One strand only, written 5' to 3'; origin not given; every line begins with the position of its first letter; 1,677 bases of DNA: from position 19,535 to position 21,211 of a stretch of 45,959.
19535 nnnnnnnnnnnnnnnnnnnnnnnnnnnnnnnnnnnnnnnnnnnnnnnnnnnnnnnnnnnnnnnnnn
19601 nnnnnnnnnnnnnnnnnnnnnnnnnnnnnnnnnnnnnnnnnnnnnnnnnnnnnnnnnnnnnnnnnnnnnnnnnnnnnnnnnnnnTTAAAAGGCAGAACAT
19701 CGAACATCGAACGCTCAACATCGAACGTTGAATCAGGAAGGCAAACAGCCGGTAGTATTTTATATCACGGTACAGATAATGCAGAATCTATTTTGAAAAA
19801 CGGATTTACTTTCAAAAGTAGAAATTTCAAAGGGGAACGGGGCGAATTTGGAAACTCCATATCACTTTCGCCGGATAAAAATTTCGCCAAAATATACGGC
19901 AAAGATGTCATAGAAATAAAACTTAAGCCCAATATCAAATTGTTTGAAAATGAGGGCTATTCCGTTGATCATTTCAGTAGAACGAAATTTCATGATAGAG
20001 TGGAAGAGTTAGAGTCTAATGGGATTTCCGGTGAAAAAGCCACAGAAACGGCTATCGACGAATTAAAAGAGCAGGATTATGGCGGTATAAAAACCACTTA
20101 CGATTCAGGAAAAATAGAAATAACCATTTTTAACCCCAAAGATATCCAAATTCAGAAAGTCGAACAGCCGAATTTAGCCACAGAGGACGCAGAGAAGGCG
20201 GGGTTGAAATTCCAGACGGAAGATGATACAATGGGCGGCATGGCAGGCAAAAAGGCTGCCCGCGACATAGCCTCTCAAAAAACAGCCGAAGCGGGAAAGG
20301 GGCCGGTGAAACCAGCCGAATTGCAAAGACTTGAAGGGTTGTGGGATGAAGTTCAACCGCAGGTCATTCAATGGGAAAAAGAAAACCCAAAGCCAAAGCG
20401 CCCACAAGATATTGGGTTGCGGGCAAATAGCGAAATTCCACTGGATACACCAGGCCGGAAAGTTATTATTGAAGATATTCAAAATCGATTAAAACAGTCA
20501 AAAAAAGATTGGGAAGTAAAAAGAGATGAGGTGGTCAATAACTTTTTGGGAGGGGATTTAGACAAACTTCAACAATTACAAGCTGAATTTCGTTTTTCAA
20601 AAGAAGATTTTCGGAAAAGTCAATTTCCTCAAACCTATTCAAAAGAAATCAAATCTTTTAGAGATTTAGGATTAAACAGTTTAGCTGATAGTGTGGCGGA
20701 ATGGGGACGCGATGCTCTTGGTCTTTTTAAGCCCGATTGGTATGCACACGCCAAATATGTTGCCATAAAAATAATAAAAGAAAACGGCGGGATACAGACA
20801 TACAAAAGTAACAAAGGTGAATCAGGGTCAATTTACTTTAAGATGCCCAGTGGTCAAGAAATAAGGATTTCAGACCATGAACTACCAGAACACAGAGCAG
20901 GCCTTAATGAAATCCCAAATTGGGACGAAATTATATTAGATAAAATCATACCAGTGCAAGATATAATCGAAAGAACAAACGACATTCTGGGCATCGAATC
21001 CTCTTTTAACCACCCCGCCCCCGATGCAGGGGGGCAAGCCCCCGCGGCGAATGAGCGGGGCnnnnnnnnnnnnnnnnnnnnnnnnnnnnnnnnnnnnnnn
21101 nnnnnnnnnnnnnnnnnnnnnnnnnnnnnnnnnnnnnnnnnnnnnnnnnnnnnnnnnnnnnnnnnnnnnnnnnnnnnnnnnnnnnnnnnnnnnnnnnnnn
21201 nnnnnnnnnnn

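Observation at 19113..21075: The 2132-aa giant virion ORF is a mosaic: vestigial intergenic elements, in frame, flank AT-rich cassettes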

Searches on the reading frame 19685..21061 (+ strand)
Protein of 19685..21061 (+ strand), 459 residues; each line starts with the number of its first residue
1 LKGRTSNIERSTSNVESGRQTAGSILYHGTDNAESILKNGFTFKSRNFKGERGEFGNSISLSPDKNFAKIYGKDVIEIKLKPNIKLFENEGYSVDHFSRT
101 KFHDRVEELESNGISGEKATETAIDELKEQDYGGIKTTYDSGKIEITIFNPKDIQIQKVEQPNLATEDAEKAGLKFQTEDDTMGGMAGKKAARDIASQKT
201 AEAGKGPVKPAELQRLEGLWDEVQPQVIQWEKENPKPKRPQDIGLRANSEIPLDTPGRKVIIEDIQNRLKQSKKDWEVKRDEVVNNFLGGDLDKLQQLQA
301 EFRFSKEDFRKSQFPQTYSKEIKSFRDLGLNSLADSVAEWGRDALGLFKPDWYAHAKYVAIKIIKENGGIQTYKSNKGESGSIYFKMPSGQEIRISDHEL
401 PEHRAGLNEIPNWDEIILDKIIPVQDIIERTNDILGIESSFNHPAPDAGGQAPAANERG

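Call 46: search_protein_representatives(protein=window:19685-21061:+)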
Query: 459 residues. Proteins with E-value up to 0.001 (for the whole library): 28; up to 1e-10: 1; up to 1e-30: 0. The best 28 are listed.
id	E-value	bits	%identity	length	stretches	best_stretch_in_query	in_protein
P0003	4.8e-13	65.5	34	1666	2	226-452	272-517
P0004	4.3e-10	55.7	28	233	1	222-435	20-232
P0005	8.5e-09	51.5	33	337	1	297-433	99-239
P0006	3.3e-08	49.6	38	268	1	348-436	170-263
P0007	4.7e-08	49.0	35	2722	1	14-157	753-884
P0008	7.3e-08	48.4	42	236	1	348-431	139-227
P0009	1.2e-07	47.7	38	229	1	343-433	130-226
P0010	1.6e-07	47.3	38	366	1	338-429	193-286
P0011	1.0e-06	44.6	39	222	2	14-90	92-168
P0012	1.3e-06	44.3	33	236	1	333-436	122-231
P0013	1.5e-06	44.1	42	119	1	25-104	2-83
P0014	1.6e-06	44.0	39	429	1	20-156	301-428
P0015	2.3e-06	43.5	42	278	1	348-427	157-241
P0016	6.3e-06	42.0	38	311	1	335-403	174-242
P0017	1.1e-05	41.2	40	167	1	352-428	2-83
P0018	1.4e-05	40.9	38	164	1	22-121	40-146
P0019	2.0e-05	40.4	32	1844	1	25-172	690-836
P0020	4.3e-05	39.3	32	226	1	22-157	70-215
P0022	8.0e-05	38.4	34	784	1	25-161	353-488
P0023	1.2e-04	37.8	40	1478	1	348-424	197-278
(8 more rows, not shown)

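Call 47: search_protein_families(library=pfam, proteins=[P0003, P0004, P0005, P0006, P0008, P0009, P0010, P0012, P0015, P0023], max_evalue=0.01)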
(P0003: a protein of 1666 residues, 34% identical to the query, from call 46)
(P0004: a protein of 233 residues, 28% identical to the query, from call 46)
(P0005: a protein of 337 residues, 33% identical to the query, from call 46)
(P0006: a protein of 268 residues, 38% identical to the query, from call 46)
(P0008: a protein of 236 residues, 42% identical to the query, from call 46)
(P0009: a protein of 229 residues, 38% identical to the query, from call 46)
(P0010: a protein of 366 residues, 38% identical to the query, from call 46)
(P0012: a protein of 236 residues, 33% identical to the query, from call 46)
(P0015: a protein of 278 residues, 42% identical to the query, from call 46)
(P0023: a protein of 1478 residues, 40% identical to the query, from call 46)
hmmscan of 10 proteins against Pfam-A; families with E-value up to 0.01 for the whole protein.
P0003 (1666 aa): 0 families

P0004 (233 aa): 1 family
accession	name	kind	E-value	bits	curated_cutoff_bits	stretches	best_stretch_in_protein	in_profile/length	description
PF24847.1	DUF7722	-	0.0031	18.5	26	1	79-103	1-25/46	Domain of unknown function (DUF7722)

P0005 (337 aa): 5 families
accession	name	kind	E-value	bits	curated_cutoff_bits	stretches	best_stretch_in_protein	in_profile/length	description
PF09723.15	Zn_ribbon_8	-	0.00098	19.5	34.4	1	306-337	7-39/41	Zinc ribbon domain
PF08274.17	Zn_Ribbon_YjdM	-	0.0028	18.1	30.8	1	305-333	3-28/30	PhnA Zinc-Ribbon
PF01155.25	HypA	-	0.0034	17.8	28.9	1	297-334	63-96/112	Hydrogenase/urease nickel incorporation, metallochaperone, hypA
PF13453.11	Zn_ribbon_TFIIB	-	0.0035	17.1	22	1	306-331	1-26/41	Transcription factor zinc-finger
PF08393.18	DHC_N2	-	0.008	15.5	31.9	0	62-164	39-131/403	Dynein heavy chain, N-terminal region 2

P0006 (268 aa): 0 families

P0008 (236 aa): 0 families

P0009 (229 aa): 0 families

P0010 (366 aa): 0 families

P0012 (236 aa): 0 families

P0015 (278 aa): 1 family
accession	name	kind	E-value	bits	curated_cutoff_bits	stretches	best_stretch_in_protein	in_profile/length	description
PF12923.12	RRP7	-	0.0035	17.9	23.3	1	50-147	8-92/120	Ribosomal RNA-processing protein 7 (RRP7) C-terminal domain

P0023 (1478 aa): 1 family
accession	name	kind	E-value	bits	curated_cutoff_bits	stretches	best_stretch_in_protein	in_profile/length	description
PF07275.16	ArdA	-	5.1e-20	73.1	27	1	862-993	1-119/155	Antirestriction protein (ArdA)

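Call 55: search_protein_families(library=pfam, proteins=[P0007, P0011, P0013, P0014, P0018, P0019, P0020, P0022], max_evalue=0.001)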
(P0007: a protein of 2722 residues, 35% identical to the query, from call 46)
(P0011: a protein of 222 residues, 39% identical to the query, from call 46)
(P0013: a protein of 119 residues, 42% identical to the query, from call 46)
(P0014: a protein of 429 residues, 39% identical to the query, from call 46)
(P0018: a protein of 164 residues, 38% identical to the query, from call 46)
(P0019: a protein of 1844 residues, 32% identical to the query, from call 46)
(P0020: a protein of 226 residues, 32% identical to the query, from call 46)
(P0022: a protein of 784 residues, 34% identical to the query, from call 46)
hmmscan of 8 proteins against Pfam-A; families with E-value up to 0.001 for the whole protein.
P0007 (2722 aa): 2 families
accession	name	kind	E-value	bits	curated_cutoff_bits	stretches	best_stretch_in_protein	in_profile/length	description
PF18827.6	LPD14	-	5.6e-05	23.6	27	1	445-509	20-89/136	Large polyvalent protein-associated domain 14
PF18760.7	ART-PolyVal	-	0.00016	22.9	31.2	1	762-881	4-130/140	ADP-Ribosyltransferase in polyvalent proteins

P0011 (222 aa): 0 families

P0013 (119 aa): 1 family
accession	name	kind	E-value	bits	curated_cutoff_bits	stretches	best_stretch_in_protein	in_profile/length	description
PF00644.27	PARP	-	4.2e-08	33.4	26.7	1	1-51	50-101/199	Poly(ADP-ribose) polymerase catalytic domain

P0014 (429 aa): 0 families

P0018 (164 aa): 0 families

P0019 (1844 aa): 3 families
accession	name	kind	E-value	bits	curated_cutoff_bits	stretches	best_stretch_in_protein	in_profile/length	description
PF18857.6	LPD38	-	9.4e-22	78.5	27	1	1505-1678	2-170/189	Large polyvalent protein associated domain 38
PF00644.27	PARP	-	7.6e-05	22.7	26.7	1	685-738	46-101/199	Poly(ADP-ribose) polymerase catalytic domain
PF18760.7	ART-PolyVal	-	9.1e-05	23.7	31.2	1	687-818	5-130/140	ADP-Ribosyltransferase in polyvalent proteins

P0020 (226 aa): 3 families
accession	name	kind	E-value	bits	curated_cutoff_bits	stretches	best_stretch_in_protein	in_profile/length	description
PF11336.14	DUF3138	-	7.3e-05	22.1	27.3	1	17-123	30-130/525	Protein of unknown function (DUF3138)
PF18760.7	ART-PolyVal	-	0.00029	22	31.2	1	74-213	9-131/140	ADP-Ribosyltransferase in polyvalent proteins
PF00644.27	PARP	-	0.00059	19.8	26.7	1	50-133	27-102/199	Poly(ADP-ribose) polymerase catalytic domain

P0022 (784 aa): 2 families
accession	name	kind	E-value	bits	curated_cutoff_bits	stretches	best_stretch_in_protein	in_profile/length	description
PF18760.7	ART-PolyVal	-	2.5e-05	25.5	31.2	1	351-481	6-130/140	ADP-Ribosyltransferase in polyvalent proteins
PF00644.27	PARP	-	4.2e-05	23.6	26.7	1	346-400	44-100/199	Poly(ADP-ribose) polymerase catalytic domain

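Call 68: find_encoding_contigs(protein=P0003, flank=6000, max_places=2)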
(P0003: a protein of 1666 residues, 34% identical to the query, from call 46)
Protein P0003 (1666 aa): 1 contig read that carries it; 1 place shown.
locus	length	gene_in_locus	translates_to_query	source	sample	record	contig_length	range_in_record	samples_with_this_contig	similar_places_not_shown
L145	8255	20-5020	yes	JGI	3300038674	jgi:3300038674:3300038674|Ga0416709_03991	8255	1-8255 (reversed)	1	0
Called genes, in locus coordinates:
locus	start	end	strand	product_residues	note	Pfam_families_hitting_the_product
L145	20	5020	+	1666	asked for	-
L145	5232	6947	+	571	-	-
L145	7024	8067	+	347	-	PF12708:Pect-lyase_RHGA_epim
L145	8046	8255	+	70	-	?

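Call 98: find_encoding_contigs(protein=P0004, flank=4000, max_places=3)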
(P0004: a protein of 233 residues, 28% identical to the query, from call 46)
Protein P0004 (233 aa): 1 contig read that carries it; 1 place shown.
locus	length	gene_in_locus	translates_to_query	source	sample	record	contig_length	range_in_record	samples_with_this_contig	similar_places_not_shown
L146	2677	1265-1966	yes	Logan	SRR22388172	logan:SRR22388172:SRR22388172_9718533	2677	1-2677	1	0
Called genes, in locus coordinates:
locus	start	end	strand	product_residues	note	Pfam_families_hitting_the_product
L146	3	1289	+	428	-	?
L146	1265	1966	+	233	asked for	-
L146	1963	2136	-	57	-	-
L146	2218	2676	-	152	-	?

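Call 99: find_encoding_contigs(protein=P0012, flank=4000, max_places=3)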
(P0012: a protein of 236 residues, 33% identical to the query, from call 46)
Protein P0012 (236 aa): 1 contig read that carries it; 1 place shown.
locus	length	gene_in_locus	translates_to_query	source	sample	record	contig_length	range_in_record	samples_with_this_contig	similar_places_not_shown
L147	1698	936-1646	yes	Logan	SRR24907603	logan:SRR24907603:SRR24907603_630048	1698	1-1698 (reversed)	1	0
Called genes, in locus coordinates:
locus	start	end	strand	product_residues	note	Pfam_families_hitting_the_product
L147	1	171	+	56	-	?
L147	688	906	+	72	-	-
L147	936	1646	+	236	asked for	-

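Call 103: find_encoding_contigs(protein=P0007, flank=3000, max_places=2)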
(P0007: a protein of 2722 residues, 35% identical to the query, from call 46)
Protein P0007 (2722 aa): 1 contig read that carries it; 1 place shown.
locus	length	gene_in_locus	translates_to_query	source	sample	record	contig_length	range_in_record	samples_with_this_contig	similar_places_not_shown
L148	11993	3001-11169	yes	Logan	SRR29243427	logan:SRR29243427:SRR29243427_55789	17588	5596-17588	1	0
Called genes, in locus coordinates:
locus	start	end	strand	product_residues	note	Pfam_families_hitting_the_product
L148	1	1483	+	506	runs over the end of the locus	-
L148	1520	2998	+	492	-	-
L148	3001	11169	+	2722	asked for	-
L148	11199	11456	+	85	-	-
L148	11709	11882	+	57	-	-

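Call 104: find_encoding_contigs(protein=P0011, flank=3000, max_places=2)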
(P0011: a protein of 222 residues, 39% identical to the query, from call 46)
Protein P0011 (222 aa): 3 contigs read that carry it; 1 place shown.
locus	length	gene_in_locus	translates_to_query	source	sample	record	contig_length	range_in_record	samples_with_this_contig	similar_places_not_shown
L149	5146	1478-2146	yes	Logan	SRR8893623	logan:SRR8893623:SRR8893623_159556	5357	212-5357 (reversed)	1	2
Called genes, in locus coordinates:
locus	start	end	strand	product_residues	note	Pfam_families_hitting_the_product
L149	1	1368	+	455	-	?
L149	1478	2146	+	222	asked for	-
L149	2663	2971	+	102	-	-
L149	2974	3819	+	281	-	PF01510:Amidase_2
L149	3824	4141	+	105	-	-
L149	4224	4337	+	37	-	-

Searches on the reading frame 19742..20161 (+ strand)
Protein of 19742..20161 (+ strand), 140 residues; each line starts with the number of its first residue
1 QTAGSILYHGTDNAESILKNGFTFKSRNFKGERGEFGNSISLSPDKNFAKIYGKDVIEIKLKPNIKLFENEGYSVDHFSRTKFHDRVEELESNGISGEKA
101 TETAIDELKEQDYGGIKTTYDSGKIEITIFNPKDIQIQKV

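Call 13: search_protein_families(library=pfam, proteins=[window:19742-20161:+], max_evalue=5)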
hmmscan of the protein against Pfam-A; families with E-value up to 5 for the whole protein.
window:19742-20161:+ (140 aa): 2 families
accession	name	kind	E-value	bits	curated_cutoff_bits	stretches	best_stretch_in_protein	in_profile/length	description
PF18760.7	ART-PolyVal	-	0.00012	23.3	31.2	1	6-135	8-130/140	ADP-Ribosyltransferase in polyvalent proteins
PF00644.27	PARP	-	0.078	12.9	26.7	1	6-54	51-101/199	Poly(ADP-ribose) polymerase catalytic domain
